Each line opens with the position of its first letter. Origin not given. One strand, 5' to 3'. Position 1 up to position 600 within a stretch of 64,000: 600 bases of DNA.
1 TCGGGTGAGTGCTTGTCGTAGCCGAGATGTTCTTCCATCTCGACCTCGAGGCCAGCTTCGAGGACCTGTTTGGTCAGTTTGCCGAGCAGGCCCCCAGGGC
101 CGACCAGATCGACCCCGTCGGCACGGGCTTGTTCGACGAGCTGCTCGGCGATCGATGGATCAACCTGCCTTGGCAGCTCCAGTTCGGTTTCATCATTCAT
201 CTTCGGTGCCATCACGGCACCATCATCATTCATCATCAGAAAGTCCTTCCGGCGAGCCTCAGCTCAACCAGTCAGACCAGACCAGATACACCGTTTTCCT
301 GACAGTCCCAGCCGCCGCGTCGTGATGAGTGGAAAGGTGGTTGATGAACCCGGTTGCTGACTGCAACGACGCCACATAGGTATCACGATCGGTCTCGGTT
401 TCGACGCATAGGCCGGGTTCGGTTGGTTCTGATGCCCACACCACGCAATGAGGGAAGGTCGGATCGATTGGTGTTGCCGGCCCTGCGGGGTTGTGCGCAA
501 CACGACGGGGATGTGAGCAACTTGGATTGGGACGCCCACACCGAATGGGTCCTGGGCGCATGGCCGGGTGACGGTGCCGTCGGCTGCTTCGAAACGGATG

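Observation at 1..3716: Mobile-element remnant next to nrdJ: IS256 start, ArdA-like gene, intact IS3, small-ORF cassette, XRE gene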

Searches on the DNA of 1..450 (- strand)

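Call 42: search_dna_similar(query=window:1-450:-, collection=plasmids, mode=distant, max_rows=12, max_evalue=0.001)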
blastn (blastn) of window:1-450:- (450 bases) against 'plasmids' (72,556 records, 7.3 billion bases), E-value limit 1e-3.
Records with a match: 43; places in all: 59; records where one place covers at least 80% of the query: 0.
Best place of each record, by identity: 80-90% 1; 60-80% 42.
By first word of the organism name: Rhodococcus 19; Streptomyces 11; Gordonia 6; Mycobacterium 2; Nocardioides 1; Nonomuraea 1; Candidatus 1; Hoyosella 1; Mycolicibacterium 1.
By predicted mobility (MOB-suite, as given by PLSDB): mobilizable 21; non-mobilizable 20; conjugative 2.
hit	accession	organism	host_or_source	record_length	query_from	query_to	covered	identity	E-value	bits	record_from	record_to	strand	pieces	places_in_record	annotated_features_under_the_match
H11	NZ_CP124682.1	Nocardioides sp. QY071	pure culture,livestock manure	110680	298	442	32%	72.3%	6e-12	80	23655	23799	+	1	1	IS256 family transposase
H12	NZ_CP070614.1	Rhodococcus pseudokoreensis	cell culture,rhizosphere of apple ...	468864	302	442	31%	71.8%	3e-9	70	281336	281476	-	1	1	IS256 family transposase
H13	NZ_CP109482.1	Streptomyces sp. NBC_01450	-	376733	304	442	31%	72.1%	3e-9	71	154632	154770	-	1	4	transposase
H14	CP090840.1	Streptomyces viridifaciens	Whole organism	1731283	304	442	31%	71.4%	4e-8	66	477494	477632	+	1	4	IS256 family transposase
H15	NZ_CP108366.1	Streptomyces sp. NBC_01340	-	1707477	304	442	31%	71.4%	4e-8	66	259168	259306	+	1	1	none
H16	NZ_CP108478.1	Streptomyces mirabilis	-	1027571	304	442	31%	71.4%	4e-8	66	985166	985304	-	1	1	record has no annotation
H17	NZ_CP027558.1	Rhodococcus rhodochrous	mixed culture,sewage tank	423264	306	442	30%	72.3%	2e-11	77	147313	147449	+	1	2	IS256 family transposase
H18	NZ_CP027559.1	Rhodococcus rhodochrous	mixed culture,sewage tank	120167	306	442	30%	72.3%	2e-11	77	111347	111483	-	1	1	transposase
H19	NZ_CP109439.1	Streptomyces sp. NBC_01483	-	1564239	304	442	31%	70.7%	2e-6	62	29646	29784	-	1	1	none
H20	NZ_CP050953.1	Rhodococcus sp. DMU1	cell culture,activated sludge in our lab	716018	306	442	30%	70.1%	4e-7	64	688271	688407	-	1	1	none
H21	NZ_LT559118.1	Nonomuraea gerenzanensis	-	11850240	310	442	30%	70.7%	1e-7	65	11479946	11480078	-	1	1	none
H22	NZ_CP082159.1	Rhodococcus opacus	bacterial isolate,soil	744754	306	439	30%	68.7%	2e-4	54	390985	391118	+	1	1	none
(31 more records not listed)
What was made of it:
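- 1..309 (-): End of an IS256-family insertion sequence. The transposase start codon is at 236 and the first 78 codons are visible (236->3). The terminal inverted repeat is at about 282-309, with its outer end at 309. The rest of the element lies to the left of the window. blastn to annotated IS256-family transposase genes, E 6e-12 (call 42).
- Checked: The minus-strand reading frame 236->3 matches annotated IS256-family transposase genes in actinobacterial plasmids by blastn (70-72% identity, E 6e-12, call 42).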

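Call 77: get_annotated_region(hit=H11, flank=1700)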
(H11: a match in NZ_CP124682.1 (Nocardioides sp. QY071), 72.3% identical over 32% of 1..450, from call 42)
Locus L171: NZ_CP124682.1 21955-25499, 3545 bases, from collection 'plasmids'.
description: Nocardioides sp. QY071 plasmid pCHL, complete sequence
organism: Nocardioides sp. QY071 (NCBI taxid 3044187)
taxonomy: Bacteria; Actinomycetota; Actinomycetes; Propionibacteriales; Nocardioidaceae; Nocardioides; Nocardioides sp. QY071
host: -; source: pure culture,livestock manure; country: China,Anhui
typing (MOB-suite, as given by PLSDB): non-mobilizable
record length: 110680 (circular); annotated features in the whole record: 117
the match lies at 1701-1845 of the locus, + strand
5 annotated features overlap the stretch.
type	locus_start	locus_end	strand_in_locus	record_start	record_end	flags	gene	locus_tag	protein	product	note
CDS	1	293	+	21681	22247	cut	-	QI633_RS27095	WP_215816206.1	IseA DL-endopeptidase inhibitor family protein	-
CDS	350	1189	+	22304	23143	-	-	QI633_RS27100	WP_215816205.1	hypothetical protein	-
CDS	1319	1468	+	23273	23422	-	-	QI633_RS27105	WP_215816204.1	hypothetical protein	-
CDS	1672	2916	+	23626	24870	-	-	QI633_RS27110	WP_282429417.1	IS256 family transposase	-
predicted_resistance_gene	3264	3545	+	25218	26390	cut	cmx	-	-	chloramphenicol efflux MFS transporter Cmx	predicted by amrfinderplus; class PHENICOL; identity 99.74%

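Call 78: get_annotated_region(hit=H17, flank=1700)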
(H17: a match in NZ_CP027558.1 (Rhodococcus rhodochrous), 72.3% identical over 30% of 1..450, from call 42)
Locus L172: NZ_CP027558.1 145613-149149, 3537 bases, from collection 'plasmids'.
description: Rhodococcus rhodochrous strain BX2 plasmid unnamed1, complete sequence
organism: Rhodococcus rhodochrous (NCBI taxid 1829)
taxonomy: Bacteria; Actinomycetota; Actinomycetes; Mycobacteriales; Nocardiaceae; Rhodococcus; Rhodococcus rhodochrous
host: -; source: mixed culture,sewage tank; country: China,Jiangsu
typing (MOB-suite, as given by PLSDB): non-mobilizable
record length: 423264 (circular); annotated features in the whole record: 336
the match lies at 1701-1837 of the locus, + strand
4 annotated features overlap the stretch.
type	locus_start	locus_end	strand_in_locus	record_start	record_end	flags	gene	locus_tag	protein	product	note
CDS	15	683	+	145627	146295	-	-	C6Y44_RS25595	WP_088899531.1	enoyl-CoA hydratase/isomerase family protein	-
CDS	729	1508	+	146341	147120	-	-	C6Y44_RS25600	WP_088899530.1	enoyl-CoA hydratase-related protein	-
CDS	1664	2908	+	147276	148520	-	-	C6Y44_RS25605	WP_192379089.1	IS256 family transposase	-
CDS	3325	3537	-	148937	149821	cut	-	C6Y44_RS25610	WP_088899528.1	crotonase/enoyl-CoA hydratase family protein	-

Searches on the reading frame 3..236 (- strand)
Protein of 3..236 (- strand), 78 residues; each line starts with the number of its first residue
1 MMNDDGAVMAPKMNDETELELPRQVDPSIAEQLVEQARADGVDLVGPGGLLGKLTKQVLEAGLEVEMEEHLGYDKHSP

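Call 5: search_protein_families(library=pfam, proteins=[window:3-236:-], max_evalue=0.1)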
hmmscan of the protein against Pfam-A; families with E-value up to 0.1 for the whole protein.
window:3-236:- (78 aa): 0 families

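Call 19: search_protein_families(library=phrogs, proteins=[window:3-236:-], max_evalue=0.1)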
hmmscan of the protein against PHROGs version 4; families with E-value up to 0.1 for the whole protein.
window:3-236:- (78 aa): 3 families
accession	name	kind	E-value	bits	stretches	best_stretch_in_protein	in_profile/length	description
phrog_17698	-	integration and excision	3.9e-05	24.5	1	43-77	22-53/60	transposase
phrog_5567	-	unknown function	8.9e-05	23.2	1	53-78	29-54/140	-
phrog_2331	-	integration and excision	0.0029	17.2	1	27-77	8-57/407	transposase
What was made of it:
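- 1..309 (-): PHROG transposase family at E 3.9e-5 (call 19).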

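Call 20: search_protein_families(library=ncbifam, proteins=[window:3-236:-], max_evalue=0.1)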
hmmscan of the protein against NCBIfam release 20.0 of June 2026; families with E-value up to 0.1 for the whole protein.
window:3-236:- (78 aa): 0 families
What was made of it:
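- On Integrative / conjugative or mobilisable element: None in 1-3716 other than the IS transposases (calls 5, 19, 20).
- Tried and rejected: Pfam, PHROGs and NCBIfam gave nothing on the orphan ORFs (calls 5, 19, 20).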

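Call 22: search_dna_similar(query=window:3-236:-, collection=plasmids, mode=protein, max_rows=10)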
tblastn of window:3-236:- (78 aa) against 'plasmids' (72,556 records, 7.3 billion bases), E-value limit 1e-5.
No match.

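Call 23: search_protein_families(library=pfam, proteins=[window:3-236:-], max_evalue=10)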
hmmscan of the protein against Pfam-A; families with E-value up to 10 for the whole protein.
window:3-236:- (78 aa): 1 family
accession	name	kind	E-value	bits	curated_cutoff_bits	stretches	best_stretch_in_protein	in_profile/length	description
PF00872.24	Transposase_mut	-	0.13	11.5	21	1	36-76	13-51/379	Transposase, Mutator family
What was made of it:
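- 1..309 (-): Pfam Transposase_mut positions 13-51 match only at E 0.13 (call 23).
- On IS256 family: Pfam Transposase_mut gives E 0.13, below threshold (call 23). blastn to annotated IS256 transposase genes gives E 6e-12 (call 42).
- Checked: It matches Pfam Transposase_mut positions 13-51 only weakly (E 0.13, call 23) and a PHROG transposase family at E 3.9e-5 (call 19).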
